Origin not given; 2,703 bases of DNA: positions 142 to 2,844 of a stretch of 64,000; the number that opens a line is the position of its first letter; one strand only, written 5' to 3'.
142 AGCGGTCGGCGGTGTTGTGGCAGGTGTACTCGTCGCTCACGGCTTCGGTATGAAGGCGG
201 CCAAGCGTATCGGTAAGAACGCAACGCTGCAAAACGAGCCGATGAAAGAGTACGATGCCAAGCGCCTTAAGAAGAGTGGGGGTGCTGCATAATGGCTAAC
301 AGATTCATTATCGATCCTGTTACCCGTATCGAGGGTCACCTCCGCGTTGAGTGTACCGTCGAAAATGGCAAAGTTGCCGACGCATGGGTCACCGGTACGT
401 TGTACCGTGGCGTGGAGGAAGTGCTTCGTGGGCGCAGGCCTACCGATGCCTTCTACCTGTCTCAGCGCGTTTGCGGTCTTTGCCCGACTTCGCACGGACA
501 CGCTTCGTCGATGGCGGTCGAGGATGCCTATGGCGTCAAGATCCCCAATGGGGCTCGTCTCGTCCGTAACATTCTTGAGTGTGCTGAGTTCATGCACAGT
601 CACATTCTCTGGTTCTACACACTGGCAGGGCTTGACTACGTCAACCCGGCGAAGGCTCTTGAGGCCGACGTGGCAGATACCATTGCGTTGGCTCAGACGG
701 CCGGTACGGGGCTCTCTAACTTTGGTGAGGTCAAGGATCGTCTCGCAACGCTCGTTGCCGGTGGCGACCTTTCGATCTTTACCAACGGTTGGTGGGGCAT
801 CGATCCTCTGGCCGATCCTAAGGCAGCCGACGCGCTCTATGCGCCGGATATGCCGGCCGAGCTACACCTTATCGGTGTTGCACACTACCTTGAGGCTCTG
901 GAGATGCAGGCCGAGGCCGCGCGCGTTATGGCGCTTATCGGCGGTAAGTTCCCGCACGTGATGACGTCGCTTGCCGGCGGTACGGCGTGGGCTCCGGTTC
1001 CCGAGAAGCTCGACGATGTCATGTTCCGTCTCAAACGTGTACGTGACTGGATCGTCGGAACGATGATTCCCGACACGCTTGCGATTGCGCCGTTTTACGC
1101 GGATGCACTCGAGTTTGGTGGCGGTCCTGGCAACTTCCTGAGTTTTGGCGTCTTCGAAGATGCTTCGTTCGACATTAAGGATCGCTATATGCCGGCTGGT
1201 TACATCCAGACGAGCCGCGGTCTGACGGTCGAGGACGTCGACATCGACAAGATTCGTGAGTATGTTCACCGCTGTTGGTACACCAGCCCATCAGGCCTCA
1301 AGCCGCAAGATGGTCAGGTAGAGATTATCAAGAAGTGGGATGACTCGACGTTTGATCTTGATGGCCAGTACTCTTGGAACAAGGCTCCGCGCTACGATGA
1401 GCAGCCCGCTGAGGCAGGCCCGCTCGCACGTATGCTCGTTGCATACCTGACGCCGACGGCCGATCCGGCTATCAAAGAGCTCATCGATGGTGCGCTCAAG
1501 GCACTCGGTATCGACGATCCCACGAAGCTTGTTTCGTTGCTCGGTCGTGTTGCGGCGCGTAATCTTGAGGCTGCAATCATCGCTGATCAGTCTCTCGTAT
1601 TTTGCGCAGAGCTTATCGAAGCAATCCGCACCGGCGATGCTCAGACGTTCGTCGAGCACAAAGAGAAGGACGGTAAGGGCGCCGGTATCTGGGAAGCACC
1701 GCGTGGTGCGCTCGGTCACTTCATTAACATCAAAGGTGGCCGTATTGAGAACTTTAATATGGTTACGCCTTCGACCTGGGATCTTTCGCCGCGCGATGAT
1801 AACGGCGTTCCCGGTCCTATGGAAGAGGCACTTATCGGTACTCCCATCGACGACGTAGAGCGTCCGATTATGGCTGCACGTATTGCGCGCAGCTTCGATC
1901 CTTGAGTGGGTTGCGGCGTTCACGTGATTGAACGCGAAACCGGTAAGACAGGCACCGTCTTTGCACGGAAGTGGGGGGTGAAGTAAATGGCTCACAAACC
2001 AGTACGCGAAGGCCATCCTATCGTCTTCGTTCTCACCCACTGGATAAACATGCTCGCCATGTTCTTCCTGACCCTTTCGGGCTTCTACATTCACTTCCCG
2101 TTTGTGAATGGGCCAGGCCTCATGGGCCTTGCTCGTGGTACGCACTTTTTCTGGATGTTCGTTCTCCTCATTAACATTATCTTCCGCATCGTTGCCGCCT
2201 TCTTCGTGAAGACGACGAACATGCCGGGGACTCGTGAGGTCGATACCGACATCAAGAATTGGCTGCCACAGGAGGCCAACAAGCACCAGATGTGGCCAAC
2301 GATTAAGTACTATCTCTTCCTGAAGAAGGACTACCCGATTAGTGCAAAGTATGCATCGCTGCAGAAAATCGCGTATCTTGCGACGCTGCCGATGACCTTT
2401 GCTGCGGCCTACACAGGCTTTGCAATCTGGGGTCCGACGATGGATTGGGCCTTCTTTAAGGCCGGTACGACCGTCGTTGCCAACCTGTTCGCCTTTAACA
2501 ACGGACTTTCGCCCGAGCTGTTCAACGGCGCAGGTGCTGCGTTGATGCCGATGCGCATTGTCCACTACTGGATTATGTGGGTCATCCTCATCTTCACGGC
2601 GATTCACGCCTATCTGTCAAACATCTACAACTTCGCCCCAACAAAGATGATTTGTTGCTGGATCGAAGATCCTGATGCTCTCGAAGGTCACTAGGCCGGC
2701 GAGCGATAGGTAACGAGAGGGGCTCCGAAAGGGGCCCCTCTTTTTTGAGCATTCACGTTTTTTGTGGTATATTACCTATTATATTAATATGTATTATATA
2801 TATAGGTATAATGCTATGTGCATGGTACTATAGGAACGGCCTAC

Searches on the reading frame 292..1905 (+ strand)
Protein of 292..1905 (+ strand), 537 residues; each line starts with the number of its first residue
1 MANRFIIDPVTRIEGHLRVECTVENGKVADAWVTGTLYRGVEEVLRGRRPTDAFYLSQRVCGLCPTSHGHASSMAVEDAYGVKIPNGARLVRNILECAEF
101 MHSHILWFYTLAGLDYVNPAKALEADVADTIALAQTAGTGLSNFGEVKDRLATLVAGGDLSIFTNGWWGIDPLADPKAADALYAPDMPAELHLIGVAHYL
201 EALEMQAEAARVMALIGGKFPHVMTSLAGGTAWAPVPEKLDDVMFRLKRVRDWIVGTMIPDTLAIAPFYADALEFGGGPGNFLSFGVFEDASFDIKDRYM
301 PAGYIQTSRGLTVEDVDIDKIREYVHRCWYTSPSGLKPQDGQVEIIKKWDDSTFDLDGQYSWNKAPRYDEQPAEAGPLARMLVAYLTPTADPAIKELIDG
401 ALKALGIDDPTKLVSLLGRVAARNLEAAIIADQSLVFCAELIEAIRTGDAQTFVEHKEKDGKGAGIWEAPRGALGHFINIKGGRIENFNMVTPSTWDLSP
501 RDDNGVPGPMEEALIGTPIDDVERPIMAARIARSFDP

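Call 50: find_encoding_contigs(protein=window:292-1905:+, flank=10000, max_places=2)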
Protein window:292-1905:+ (537 aa): 2 contigs read that carry it; 2 places shown.
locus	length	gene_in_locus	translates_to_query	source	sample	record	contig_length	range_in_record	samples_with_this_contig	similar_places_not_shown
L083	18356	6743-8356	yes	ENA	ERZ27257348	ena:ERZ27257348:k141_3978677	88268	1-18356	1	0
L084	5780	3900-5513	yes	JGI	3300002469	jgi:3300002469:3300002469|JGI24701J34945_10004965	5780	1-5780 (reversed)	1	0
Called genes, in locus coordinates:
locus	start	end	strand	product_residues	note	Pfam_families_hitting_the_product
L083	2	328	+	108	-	?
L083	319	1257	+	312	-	PF01513:NAD_kinase, PF20143:NAD_kinase_C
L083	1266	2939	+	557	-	PF02463:SMC_N, PF13476:AAA_23, PF13304:AAA_21 (faint)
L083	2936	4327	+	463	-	PF03023:MurJ, PF01554:MatE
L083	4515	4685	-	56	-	PF12797:Fer4_2 (weak), PF12837:Fer4_6 (faint), PF13183:Fer4_8 (faint), PF13237:Fer4_10, PF00037:Fer4, PF12838:Fer4_7, PF13187:Fer4_9, PF00037:Fer4 (weak), +5 more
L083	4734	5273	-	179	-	PF02632:BioY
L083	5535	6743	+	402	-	PF01058:Oxidored_q6, PF14720:NiFe_hyd_SSU_C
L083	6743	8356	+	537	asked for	PF27537:HoxH (weak), PF00374:NiFeSe_Hases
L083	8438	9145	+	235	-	PF01292:Ni_hydr_CYTB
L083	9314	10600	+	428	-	PF01053:Cys_Met_Meta_PP, PF00155:Aminotran_1_2, PF01041:DegT_DnrJ_EryC1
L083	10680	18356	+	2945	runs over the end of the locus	PF20148:DUF6531, PF25023:TEN_YD-shell, PF05593:RHS_repeat, PF25023:TEN_YD-shell, PF05593:RHS_repeat, PF05593:RHS_repeat, PF25023:TEN_YD-shell, PF05593:RHS_repeat, +9 more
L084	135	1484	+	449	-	PF03023:MurJ, PF01554:MatE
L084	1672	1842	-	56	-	PF12797:Fer4_2 (weak), PF12837:Fer4_6 (faint), PF13183:Fer4_8 (faint), PF13237:Fer4_10, PF00037:Fer4, PF12838:Fer4_7, PF13187:Fer4_9, PF00037:Fer4 (weak), +5 more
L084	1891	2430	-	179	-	PF02632:BioY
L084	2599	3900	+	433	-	PF01058:Oxidored_q6, PF14720:NiFe_hyd_SSU_C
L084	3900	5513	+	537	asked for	PF27537:HoxH (weak), PF00374:NiFeSe_Hases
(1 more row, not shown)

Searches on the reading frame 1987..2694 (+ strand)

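Call 16: search_protein_families(library=pfam, proteins=[window:1987-2694:+])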
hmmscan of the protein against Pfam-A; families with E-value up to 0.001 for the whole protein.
window:1987-2694:+ (235 aa): 1 family
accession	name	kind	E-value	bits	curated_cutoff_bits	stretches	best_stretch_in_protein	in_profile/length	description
PF01292.26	Ni_hydr_CYTB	-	2.4e-21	76.7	30.1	1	10-214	2-165/179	Prokaryotic cytochrome b561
